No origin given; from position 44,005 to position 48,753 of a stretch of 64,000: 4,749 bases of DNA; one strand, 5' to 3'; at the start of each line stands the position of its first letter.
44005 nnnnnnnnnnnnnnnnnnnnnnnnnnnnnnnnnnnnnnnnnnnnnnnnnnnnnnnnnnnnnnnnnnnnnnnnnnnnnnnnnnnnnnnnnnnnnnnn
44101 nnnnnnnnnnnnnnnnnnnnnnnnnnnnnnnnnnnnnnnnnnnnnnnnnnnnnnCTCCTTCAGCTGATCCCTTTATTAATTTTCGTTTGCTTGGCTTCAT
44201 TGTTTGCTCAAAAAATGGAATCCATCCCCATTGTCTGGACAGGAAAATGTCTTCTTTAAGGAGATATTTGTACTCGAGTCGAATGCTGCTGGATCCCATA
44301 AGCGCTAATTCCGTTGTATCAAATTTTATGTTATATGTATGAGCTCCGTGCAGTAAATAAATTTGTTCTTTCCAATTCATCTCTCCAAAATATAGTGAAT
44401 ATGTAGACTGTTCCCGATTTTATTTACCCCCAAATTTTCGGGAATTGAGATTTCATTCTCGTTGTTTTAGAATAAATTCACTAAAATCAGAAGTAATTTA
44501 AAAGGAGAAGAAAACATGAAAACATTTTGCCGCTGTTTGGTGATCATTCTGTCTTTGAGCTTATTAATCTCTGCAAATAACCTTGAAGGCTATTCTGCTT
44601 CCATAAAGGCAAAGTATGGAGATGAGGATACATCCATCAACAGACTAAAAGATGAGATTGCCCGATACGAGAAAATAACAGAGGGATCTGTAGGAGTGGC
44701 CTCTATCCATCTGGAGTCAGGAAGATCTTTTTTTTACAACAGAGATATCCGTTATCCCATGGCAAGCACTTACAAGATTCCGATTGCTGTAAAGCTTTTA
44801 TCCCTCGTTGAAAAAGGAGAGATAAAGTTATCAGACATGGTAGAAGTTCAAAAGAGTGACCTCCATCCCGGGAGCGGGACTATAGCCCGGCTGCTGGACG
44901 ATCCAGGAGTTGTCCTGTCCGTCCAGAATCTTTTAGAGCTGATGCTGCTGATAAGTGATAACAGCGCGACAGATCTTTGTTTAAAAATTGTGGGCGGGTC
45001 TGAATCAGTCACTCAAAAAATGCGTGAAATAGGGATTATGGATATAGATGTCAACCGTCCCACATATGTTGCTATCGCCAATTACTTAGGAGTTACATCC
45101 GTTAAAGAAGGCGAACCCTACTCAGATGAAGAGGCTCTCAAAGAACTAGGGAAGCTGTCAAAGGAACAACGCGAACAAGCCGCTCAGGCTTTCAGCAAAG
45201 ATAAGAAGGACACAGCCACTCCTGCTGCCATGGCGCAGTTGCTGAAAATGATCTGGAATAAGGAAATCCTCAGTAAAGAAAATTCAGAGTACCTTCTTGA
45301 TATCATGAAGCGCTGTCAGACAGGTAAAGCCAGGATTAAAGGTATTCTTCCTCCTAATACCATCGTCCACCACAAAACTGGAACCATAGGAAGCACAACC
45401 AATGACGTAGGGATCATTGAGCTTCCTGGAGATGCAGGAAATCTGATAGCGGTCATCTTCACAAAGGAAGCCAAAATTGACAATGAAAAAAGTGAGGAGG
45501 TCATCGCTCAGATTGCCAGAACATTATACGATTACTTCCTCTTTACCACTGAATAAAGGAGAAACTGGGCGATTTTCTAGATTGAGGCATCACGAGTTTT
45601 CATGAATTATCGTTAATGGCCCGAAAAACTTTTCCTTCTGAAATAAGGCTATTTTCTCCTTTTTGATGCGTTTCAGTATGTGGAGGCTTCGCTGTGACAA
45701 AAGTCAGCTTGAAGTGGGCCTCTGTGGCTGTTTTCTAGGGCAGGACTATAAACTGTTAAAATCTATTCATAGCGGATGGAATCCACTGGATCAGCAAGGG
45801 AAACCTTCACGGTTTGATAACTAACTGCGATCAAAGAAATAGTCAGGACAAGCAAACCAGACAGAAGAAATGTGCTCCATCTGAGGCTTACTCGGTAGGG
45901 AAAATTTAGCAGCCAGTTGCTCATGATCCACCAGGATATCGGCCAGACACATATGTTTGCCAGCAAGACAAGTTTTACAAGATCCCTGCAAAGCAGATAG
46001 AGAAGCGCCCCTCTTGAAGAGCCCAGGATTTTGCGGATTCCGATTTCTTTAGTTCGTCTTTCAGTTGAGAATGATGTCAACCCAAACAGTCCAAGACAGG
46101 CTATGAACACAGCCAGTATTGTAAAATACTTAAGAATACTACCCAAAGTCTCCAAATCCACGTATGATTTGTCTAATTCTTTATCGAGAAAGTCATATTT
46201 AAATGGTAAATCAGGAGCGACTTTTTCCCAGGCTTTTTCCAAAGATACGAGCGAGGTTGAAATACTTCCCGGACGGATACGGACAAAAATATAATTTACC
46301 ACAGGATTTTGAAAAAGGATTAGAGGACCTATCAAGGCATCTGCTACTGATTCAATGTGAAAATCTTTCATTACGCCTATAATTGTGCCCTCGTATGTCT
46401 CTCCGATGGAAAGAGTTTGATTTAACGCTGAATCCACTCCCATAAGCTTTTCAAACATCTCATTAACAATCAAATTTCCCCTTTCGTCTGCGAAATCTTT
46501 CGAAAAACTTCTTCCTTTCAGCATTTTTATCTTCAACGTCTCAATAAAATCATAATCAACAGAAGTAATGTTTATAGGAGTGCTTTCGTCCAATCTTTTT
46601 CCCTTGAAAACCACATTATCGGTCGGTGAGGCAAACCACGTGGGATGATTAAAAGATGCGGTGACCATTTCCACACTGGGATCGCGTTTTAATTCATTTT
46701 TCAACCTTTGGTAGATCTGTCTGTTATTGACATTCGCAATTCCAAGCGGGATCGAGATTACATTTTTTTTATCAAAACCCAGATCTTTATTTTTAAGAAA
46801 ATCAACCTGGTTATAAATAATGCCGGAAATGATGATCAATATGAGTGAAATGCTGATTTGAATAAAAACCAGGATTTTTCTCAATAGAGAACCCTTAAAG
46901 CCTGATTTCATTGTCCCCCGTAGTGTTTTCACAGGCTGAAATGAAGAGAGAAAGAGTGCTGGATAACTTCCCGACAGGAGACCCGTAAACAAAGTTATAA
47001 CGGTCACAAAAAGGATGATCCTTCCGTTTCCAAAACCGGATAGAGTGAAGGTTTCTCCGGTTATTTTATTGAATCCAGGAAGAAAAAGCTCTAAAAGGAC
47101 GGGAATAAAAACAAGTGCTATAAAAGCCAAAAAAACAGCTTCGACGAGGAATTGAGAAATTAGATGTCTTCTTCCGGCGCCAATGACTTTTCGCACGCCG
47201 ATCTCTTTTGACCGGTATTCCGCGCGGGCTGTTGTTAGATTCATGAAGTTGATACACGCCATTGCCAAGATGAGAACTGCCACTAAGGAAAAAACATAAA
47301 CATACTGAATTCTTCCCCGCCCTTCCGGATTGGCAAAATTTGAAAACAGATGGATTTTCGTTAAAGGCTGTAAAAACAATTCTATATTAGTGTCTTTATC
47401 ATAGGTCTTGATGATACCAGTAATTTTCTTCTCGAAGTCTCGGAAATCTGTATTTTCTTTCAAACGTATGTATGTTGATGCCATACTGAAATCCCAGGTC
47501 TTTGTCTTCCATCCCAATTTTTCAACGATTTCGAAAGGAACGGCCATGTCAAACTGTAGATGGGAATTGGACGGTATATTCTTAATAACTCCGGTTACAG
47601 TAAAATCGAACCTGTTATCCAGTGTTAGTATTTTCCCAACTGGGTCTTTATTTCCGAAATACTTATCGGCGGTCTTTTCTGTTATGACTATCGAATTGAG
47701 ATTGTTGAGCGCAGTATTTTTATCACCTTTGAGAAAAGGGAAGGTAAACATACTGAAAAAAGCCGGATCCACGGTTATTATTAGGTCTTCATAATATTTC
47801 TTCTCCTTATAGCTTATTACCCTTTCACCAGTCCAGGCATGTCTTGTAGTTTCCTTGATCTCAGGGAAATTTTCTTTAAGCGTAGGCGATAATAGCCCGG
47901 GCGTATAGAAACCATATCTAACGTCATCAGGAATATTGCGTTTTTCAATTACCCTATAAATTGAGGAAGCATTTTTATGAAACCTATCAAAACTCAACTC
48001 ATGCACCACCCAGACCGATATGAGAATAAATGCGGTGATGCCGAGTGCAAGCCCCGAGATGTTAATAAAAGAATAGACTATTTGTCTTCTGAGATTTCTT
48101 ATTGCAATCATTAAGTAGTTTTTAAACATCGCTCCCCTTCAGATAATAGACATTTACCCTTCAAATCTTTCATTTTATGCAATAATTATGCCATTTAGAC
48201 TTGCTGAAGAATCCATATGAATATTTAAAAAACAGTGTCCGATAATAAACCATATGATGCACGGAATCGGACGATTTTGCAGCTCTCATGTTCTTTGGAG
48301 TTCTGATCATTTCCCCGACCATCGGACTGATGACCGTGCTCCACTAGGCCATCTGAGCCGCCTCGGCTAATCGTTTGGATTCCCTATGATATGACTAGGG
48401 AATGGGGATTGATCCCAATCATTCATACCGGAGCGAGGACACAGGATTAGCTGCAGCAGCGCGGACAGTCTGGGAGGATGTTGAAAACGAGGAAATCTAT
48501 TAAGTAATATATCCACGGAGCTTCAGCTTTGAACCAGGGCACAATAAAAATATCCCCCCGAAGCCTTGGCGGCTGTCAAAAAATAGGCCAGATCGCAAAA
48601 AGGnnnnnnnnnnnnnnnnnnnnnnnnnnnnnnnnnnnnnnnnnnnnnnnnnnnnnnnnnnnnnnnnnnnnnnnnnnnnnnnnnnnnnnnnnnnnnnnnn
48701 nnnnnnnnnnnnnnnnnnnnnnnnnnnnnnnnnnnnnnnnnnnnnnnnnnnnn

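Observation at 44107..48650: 47-nt near-perfect direct repeats bracket a 4.45-kb segment carrying a beta-lactamase-fold gene and an orphan FtsX permease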

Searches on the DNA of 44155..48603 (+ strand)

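Call 65: search_dna_similar(query=window:44155-48603:+, collection=plasmids, mode=distant, max_rows=8)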
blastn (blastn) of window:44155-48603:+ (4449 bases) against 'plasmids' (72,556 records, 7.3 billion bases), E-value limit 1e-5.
No match.

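Call 66: search_dna_similar(query=window:44155-48603:+, collection=phages, mode=distant, max_rows=8)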
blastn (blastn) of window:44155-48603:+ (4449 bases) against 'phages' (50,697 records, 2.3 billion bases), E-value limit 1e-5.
No match.

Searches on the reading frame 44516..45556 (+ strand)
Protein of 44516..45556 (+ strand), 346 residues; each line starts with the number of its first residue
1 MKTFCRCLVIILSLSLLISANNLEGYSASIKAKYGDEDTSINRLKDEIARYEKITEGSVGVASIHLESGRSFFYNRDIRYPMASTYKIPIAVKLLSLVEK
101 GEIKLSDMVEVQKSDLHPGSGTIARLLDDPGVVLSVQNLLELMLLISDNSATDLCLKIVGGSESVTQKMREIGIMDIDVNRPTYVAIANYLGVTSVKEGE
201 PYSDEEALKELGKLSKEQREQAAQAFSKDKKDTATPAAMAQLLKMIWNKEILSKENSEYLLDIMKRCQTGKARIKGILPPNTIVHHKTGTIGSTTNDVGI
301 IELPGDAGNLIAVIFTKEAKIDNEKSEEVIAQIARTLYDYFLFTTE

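Call 7: search_protein_families(library=pfam, proteins=[window:44516-45556:+])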
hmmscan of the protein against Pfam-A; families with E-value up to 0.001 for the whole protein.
window:44516-45556:+ (346 aa): 4 families
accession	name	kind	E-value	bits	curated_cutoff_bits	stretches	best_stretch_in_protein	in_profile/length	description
PF13354.11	Beta-lactamase2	-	1.8e-52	178.2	22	1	61-316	2-214/214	Beta-lactamase enzyme family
PF00768.25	Peptidase_S11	-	6.3e-06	26.3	27.6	1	75-249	30-195/239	D-alanyl-D-alanine carboxypeptidase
PF00144.29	Beta-lactamase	-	0.0001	22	27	0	74-110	44-81/329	Beta-lactamase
PF00905.27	Transpeptidase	-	0.00062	19.5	22.1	0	221-298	153-249/299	Penicillin binding protein transpeptidase domain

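Call 13: find_encoding_contigs(protein=window:44516-45556:+, flank=10000, max_places=10)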
Protein window:44516-45556:+ (346 aa): 1 contig read that carries it; 1 place shown.
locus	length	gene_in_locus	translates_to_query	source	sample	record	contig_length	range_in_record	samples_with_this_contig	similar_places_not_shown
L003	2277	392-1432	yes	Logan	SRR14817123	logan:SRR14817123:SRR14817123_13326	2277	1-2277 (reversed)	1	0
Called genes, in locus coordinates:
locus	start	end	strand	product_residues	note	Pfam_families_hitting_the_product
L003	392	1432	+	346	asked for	PF13354:Beta-lactamase2, PF00768:Peptidase_S11 (weak)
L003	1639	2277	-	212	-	?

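Call 27: search_protein_families(library=ncbifam, proteins=[window:44516-45556:+], max_evalue=0.001)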
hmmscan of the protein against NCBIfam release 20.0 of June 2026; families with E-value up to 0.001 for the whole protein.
window:44516-45556:+ (346 aa): 102 families (the best 25 are shown)
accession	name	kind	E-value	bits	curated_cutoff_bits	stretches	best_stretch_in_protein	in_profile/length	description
NF033103.1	bla_class_A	equivalog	7.3e-62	208.8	200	1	47-341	1-257/257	class A beta-lactamase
NF012099.1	SubclassA2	equivalog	3.4e-52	177.3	320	2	219-342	142-271/275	class A beta-lactamase, subclass A2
NF000298.2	blaTLA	exception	5.3e-39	134.1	640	2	218-342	175-305/309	TLA family extended-spectrum class A beta-lactamase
NF000390.2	blaVEB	exception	1.1e-36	126.4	670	2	216-342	164-297/299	VEB family extended-spectrum class A beta-lactamase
NF000538.1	classA_carba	equivalog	5.8e-34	117.6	390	2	224-337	136-250/254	carbapenem-hydrolyzing class A beta-lactamase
NF041445.1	blaRATA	exception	1.2e-32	113.2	660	2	228-342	177-300/302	RATA family class A beta-lactamase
NF000447.2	bla-A_Chryseo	exception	4.2e-32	111.5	510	2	220-341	163-290/292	CGA/CIA family class A beta-lactamase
NF000320.3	blaPEN-Bcc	equivalog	1.1e-30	107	540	2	223-336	181-294/300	PEN family class A beta-lactamase, Bcc-type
NF000481.1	carbeni_gen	exception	9.9e-30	104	430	2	40-175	19-151/284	CARB/PSE/RTG family carbenicillin-hydrolyzing class A beta-lactamase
NF000400.3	blaIMI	exception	1.2e-29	103.2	600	2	45-181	32-166/292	IMI family carbapenem-hydrolyzing class A beta-lactamase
NF000512.2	blaSGM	exception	1.7e-29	103.1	500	2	224-340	161-275/285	SGM family class A beta-lactamase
NF000232.1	lactamase_L2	exception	4.3e-29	101.9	540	2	32-173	32-169/303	L2 family extended-spectrum class A beta-lactamase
NF040780.1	blaHBL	exception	8.1e-29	100.9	580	2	223-337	178-292/304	HBL family class A beta-lactamase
NF050797.1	blaCESS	exception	1.1e-28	100.5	525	2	32-173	25-162/296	CESS family extended-spectrum class A beta-lactamase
NF047556.1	blaACA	exception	3.2e-28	98.8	592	2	19-183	12-177/298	ACA family class A beta-lactamase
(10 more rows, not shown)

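Call 46: find_homologous_proteins(query=window:44516-45556:+, max_evalue=1e-20)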
Query window:44516-45556:+ (346 aa): 4153 proteins with E <= 1e-20 among 8000 candidates; the best 120 are listed.
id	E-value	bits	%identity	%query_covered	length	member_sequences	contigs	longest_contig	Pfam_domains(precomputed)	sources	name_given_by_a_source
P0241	6.9e-213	724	96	100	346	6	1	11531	PF13354.13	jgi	jgi:beta-lactamase class A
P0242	3.6e-186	636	83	100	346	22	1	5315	PF13354.13,PF00905.28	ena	-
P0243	2.7e-170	584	77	100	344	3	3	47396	PF13354.13,PF00768.26,PF00144.30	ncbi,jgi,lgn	-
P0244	1.1e-168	579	77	100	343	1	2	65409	PF13354.13,PF00144.30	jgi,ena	-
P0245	8.5e-168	576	77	100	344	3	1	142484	PF13354.13,PF00144.30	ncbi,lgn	-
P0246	3.7e-167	574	76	100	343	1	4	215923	PF13354.13,PF00144.30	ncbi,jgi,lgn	-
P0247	3.2e-166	571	76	100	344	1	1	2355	PF13354.13,PF00768.26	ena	-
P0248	2.0e-163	561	81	90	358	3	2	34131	PF13354.13,PF00144.30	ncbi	ncbi:MAG: class A beta-lactamase [Acidobacteriota bacterium]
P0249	3.8e-159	547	79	90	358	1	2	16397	PF13354.13,PF00768.26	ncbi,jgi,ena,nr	ncbi:MAG TPA: class A beta-lactamase [Acidobacteriota bacterium]|nr:class A beta-lactamase [Acidobac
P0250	7.3e-157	540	71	100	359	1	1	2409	PF13354.13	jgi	jgi:beta-lactamase class A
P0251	2.4e-156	538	70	100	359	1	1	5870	PF13354.13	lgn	-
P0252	2.9e-155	535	77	90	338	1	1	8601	PF13354.13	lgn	-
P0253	5.2e-154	530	70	100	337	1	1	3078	PF13354.13,PF00144.30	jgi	jgi:beta-lactamase class A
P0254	7.6e-152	523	76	88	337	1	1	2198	PF13354.13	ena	-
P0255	1.2e-151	523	66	100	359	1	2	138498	PF13354.13,PF00144.30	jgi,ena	-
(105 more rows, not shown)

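Call 47: find_encoding_contigs(protein=P0242, flank=8000, max_places=4)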
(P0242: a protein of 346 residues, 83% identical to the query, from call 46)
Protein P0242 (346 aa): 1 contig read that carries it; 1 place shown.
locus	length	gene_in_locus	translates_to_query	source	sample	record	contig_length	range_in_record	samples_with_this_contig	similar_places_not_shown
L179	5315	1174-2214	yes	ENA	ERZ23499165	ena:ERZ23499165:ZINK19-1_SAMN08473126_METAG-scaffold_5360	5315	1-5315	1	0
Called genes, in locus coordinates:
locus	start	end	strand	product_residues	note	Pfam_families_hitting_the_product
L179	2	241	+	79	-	?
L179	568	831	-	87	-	PF04014:MazE_antitoxin, PF15937:PrlF_antitoxin (weak)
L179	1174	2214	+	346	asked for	PF13354:Beta-lactamase2, PF00905:Transpeptidase (faint)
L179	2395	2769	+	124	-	-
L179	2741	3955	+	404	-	PF07929:PRiA4_ORF3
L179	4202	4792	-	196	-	-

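Call 48: find_encoding_contigs(protein=P0246, flank=8000, max_places=4)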
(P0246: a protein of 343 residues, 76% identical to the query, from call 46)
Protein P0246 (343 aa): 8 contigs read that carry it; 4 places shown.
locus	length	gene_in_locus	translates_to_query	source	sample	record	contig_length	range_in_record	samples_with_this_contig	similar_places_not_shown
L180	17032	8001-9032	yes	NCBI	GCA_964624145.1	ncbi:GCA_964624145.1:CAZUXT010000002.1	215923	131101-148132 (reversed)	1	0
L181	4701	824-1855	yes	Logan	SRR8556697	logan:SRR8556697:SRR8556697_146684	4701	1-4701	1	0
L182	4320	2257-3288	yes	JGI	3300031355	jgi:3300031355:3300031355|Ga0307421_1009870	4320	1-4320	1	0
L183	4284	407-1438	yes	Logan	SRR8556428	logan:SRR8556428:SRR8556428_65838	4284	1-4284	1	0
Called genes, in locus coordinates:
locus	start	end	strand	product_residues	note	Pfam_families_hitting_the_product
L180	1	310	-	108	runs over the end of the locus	PF03551:PadR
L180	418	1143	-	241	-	-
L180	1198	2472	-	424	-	PF01116:F_bP_aldolase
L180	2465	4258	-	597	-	PF01336:tRNA_anti-codon, PF00152:tRNA-synt_2, PF02938:GAD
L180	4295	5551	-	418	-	PF13393:tRNA-synt_His, PF00587:tRNA-synt_2b, PF03129:HGTP_anticodon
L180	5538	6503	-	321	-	PF01039:Carboxyl_trans, PF03255:ACCA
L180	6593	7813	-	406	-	PF04187:Cofac_haem_bdg, PF13180:PDZ_2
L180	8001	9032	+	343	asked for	PF13354:Beta-lactamase2, PF00144:Beta-lactamase (faint)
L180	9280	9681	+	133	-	-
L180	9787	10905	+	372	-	-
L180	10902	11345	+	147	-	PF26390:MamS_MamX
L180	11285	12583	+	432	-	PF00512:HisKA, PF02518:HATPase_c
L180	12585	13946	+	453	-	PF00072:Response_reg, PF20161:VpsR (weak), PF00158:Sigma54_activat, PF14532:Sigma54_activ_2, PF07728:AAA_5 (weak), PF25601:AAA_lid_14, PF02954:HTH_8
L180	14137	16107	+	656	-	PF14508:GH97_N, PF10566:Glyco_hydro_97, PF14509:GH97_C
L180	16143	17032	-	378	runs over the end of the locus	PF00037:Fer4 (weak), PF13237:Fer4_10, PF14697:Fer4_21, PF12838:Fer4_7, PF13187:Fer4_9, PF00037:Fer4, PF12797:Fer4_2 (weak), PF12837:Fer4_6 (weak), +1 more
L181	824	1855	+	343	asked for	PF13354:Beta-lactamase2, PF00144:Beta-lactamase (faint)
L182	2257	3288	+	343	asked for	PF13354:Beta-lactamase2, PF00144:Beta-lactamase (faint)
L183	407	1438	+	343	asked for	PF13354:Beta-lactamase2, PF00144:Beta-lactamase (faint)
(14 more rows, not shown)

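Call 69: search_solved_structures(query=window:44516-45556:+, max_evalue=1e-20, show_alignments=1)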
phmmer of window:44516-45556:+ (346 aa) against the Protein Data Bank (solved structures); distinct sequences matched with E-value up to 1e-20: 52.
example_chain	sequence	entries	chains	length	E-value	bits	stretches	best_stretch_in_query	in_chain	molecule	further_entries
6nvu_A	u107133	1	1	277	2.3e-36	129.1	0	219-342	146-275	Beta-lactamase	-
6nvt_A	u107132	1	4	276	2.4e-36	129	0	219-341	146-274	Beta-lactamase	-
8eo7_A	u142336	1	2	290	3.6e-36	128.4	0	37-179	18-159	beta-lactamase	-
8eo5_A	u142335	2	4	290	4.9e-36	128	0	37-179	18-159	LRA-5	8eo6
6pq8_A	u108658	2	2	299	7.7e-36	127.4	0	219-342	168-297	Beta-lactamase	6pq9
6v4w_A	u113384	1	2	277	8.5e-36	127.2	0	216-339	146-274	Beta-lactamase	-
5gs8_A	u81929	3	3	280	6.3e-35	124.3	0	219-342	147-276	Beta-lactamase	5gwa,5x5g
4uhu_A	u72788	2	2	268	2.9e-31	112.3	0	43-174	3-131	GNCA LACTAMASE W229D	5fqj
5fqm_A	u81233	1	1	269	3.8e-31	111.9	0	43-174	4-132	GNCA BETA LACTAMASE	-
4b88_A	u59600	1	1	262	5.5e-31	111.4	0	43-174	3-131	BETA-LACTAMASE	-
5fqq_A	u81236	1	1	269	1.6e-30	109.9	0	44-174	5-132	GNCA4 LACTAMASE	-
5fqi_A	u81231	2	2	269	1.7e-30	109.8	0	44-174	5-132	GNCA4 LACTAMASE W229D AND F290W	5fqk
6tww_A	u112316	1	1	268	3.9e-30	108.6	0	44-174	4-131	Beta-Lactamase (GNCA4)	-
4c6y_A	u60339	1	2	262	6e-30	108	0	44-173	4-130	BETA-LACTAMASE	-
6txd_A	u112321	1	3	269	6.8e-30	107.8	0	44-174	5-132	Beta lactamase (GNCA4-12)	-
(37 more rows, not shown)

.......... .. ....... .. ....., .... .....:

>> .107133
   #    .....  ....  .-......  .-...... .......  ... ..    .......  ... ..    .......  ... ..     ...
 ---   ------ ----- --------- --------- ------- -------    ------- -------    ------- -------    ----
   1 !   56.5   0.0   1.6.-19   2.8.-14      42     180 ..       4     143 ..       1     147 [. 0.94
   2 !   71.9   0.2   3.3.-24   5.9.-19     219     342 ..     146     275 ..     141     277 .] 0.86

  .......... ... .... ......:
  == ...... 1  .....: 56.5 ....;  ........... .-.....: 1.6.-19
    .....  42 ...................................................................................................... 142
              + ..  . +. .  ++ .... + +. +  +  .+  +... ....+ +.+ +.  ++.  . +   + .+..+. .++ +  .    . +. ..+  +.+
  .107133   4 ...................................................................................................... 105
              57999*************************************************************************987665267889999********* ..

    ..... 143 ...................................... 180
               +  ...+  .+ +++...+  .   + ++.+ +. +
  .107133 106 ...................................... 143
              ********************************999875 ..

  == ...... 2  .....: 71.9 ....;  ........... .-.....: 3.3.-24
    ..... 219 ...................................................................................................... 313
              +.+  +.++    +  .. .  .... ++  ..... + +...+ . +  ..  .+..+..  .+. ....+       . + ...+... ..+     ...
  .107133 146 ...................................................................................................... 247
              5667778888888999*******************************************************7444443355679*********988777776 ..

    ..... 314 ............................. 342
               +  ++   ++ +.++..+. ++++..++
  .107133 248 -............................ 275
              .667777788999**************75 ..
